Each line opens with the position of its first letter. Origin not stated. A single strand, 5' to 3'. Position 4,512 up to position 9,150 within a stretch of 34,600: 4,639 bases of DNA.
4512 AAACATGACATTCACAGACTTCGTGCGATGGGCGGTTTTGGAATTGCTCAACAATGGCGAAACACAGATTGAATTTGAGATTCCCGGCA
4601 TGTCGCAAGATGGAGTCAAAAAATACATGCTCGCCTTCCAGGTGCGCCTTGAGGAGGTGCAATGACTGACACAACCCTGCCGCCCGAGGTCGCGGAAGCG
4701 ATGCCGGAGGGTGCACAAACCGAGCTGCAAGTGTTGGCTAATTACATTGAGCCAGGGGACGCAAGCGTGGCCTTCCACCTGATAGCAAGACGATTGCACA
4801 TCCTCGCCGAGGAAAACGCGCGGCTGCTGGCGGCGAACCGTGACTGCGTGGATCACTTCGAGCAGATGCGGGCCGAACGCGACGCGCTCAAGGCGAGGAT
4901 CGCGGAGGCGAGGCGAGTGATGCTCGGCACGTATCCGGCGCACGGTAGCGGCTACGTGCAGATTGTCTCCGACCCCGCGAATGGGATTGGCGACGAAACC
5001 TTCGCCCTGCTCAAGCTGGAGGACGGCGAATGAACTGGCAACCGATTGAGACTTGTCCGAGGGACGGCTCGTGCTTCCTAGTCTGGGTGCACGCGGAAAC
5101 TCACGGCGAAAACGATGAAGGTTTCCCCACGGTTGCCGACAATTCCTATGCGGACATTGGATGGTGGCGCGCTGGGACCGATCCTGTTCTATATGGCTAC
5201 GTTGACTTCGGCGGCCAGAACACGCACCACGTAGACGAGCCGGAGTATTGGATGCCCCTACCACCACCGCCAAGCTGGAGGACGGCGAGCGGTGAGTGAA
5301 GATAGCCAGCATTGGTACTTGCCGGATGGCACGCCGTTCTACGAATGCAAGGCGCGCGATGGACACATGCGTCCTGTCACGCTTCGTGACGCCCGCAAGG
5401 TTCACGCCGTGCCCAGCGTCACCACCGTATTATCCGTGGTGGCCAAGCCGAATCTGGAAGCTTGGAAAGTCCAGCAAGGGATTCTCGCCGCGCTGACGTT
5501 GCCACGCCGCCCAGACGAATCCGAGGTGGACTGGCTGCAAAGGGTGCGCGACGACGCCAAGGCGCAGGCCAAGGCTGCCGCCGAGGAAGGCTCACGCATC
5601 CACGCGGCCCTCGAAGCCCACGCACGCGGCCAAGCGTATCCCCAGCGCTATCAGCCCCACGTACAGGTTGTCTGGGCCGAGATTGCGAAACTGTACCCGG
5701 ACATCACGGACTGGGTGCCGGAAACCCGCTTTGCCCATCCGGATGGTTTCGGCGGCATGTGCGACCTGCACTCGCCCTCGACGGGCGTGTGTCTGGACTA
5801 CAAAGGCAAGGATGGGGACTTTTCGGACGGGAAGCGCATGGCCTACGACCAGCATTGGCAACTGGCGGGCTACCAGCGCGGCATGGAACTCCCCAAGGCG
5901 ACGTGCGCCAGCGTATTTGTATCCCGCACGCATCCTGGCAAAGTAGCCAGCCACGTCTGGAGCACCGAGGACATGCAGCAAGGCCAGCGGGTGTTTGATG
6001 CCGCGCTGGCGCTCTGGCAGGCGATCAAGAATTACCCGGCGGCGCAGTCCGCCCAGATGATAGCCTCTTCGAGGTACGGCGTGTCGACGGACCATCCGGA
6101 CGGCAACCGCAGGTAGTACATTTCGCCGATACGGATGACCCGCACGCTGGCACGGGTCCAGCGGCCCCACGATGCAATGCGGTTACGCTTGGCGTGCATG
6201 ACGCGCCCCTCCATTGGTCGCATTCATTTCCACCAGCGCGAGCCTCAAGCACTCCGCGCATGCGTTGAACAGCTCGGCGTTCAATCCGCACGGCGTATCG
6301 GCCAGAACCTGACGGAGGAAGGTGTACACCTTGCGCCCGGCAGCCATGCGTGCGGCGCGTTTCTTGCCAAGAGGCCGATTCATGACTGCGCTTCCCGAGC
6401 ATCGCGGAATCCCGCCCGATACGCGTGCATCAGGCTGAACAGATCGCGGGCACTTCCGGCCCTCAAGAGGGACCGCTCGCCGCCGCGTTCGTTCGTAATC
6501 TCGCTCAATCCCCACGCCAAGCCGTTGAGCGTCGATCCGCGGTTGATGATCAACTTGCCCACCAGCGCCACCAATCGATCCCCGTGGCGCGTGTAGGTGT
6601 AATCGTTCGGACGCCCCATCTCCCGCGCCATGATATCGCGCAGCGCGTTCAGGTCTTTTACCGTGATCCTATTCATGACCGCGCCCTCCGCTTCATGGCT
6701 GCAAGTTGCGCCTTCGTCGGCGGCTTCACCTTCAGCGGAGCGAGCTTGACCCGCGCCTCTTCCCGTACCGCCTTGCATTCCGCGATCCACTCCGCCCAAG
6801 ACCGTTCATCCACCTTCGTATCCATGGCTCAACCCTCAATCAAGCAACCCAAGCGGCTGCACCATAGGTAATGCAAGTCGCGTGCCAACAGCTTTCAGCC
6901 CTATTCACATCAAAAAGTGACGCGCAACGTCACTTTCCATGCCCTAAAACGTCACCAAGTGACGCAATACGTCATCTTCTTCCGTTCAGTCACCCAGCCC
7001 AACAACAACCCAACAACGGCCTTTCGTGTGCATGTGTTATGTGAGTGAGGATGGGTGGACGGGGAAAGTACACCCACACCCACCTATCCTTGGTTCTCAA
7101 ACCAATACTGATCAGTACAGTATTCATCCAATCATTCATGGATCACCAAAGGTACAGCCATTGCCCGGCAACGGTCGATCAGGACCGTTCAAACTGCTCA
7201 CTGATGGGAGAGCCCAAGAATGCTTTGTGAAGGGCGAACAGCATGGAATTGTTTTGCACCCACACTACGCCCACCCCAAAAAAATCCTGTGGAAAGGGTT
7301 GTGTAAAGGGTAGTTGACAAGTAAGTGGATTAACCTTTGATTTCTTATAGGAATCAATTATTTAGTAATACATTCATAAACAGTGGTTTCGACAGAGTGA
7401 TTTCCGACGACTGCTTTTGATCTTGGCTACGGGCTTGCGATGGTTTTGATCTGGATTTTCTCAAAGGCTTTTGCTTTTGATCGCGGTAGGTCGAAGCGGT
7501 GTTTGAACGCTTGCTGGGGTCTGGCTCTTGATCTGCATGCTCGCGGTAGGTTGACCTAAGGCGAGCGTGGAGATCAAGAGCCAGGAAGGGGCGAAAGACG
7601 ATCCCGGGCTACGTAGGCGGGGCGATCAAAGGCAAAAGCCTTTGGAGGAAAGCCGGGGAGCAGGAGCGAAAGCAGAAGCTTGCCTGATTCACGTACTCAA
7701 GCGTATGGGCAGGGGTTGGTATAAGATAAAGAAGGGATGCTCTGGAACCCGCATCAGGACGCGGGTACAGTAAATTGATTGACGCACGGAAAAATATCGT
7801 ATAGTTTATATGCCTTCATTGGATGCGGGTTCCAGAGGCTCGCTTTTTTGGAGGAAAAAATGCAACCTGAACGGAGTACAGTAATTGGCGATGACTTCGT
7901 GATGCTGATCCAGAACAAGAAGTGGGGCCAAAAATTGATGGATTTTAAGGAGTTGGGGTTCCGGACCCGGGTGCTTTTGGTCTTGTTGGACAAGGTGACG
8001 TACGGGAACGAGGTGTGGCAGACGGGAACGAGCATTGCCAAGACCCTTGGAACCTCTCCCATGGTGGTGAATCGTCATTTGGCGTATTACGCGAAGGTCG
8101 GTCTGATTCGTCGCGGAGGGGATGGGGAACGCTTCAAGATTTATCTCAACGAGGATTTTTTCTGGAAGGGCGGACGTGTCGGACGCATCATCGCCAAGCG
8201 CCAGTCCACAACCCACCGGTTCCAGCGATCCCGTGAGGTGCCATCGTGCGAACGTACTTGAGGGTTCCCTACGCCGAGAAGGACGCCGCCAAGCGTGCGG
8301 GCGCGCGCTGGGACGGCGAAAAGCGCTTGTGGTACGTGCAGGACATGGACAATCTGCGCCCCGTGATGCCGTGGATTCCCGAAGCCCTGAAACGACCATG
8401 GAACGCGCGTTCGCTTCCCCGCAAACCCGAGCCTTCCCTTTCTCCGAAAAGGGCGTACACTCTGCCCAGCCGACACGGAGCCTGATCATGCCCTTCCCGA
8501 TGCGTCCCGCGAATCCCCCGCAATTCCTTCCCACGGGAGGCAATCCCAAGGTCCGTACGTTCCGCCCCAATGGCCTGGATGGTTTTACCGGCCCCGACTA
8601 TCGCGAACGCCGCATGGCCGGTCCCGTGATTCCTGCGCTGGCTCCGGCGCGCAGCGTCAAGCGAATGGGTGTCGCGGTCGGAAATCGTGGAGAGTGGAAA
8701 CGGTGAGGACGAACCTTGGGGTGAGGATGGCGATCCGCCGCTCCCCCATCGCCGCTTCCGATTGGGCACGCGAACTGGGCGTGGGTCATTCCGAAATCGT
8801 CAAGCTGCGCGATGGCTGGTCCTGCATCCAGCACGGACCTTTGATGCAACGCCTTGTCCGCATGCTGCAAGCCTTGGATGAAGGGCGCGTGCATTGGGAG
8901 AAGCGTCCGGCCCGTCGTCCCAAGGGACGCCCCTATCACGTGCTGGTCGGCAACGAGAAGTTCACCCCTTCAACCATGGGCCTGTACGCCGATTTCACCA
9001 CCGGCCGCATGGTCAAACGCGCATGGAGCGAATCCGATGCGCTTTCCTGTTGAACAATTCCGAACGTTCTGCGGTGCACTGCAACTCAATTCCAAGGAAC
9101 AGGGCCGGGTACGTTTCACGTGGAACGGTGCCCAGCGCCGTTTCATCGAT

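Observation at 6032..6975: Exact sigma-54 -24/-12 consensus plus paired palindromes driving a leftward four-gene operon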

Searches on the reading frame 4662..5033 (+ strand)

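Call 8: search_protein_families(library=pfam, proteins=[window:4662-5033:+], max_evalue=0.1)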
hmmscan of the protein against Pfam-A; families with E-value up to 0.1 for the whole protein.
window:4662-5033:+ (123 aa): 1 family
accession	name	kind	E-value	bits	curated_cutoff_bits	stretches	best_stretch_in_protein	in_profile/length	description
PF20370.3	DUF6665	-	0.079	13.7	27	0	45-89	24-68/106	Family of unknown function (DUF6665)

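Call 9: search_protein_families(library=phrogs, proteins=[window:4662-5033:+], max_evalue=0.1)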
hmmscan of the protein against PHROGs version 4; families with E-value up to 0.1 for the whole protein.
window:4662-5033:+ (123 aa): 1 family
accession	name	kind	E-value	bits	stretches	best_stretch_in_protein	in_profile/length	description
phrog_26082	-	unknown function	0.025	15.5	1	10-78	20-89/139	-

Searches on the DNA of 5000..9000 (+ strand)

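Call 6: search_dna_similar(query=window:5000-9000:+, collection=phages, mode=near, max_rows=30)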
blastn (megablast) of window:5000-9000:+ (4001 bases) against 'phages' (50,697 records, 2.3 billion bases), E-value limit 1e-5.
No match.

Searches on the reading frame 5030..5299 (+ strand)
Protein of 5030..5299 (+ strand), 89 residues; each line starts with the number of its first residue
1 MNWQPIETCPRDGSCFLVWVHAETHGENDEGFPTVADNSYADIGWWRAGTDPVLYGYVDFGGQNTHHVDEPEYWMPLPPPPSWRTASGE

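Call 8: search_protein_families(library=pfam, proteins=[window:5030-5299:+], max_evalue=0.1)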
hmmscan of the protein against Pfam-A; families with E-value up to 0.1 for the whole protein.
window:5030-5299:+ (89 aa): 1 family
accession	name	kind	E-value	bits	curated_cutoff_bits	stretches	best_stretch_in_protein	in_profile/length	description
PF04448.17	DUF551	-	0.0064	17.8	22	1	10-81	10-67/68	Protein of unknown function (DUF551)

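Call 9: search_protein_families(library=phrogs, proteins=[window:5030-5299:+], max_evalue=0.1)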
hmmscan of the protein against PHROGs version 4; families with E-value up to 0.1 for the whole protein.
window:5030-5299:+ (89 aa): 1 family
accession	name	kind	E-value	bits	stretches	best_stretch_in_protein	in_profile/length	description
phrog_924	-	unknown function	0.0002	22.1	1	27-81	101-150/267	-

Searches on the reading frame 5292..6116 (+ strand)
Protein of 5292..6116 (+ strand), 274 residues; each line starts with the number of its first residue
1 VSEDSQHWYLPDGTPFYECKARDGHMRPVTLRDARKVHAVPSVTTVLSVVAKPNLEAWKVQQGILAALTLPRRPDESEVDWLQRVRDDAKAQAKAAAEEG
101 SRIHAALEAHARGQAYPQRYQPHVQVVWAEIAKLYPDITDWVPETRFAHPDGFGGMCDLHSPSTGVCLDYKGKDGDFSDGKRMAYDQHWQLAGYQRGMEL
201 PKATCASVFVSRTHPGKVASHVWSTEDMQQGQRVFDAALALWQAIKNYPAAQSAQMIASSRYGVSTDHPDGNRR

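Call 8: search_protein_families(library=pfam, proteins=[window:5292-6116:+], max_evalue=0.1)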
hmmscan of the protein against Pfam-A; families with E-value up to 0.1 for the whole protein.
window:5292-6116:+ (274 aa): 0 families

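Call 9: search_protein_families(library=phrogs, proteins=[window:5292-6116:+], max_evalue=0.1)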
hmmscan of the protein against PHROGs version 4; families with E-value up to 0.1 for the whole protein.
window:5292-6116:+ (274 aa): 3 families
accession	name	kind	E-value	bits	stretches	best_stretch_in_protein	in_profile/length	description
phrog_298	-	DNA, RNA and nucleotide metabolism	4.5e-11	43.6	1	39-137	65-146/293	exonuclease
phrog_466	-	DNA, RNA and nucleotide metabolism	0.0078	16.6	1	73-124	186-243/446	exonuclease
phrog_1674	-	DNA, RNA and nucleotide metabolism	0.051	13.7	1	103-257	91-243/276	exonuclease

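Call 17: find_related_loci(query=window:5292-6116:+, collection=viral_contigs, flank=6000)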
Query window:5292-6116:+ (274 aa) in viral_contigs; peptide patterns used: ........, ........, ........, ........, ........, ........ (x = any residue, [..] = any of these).
3 stretches matched a pattern; 3 encode a relative of the query (tblastn E <= 1e-3); 3 distinct loci.
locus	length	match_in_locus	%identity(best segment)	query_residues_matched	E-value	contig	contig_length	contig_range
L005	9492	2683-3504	96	1-274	0e+0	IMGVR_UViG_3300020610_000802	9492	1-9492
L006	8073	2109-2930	91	1-274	1e-173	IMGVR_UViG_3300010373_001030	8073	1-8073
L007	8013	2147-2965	88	1-273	9e-164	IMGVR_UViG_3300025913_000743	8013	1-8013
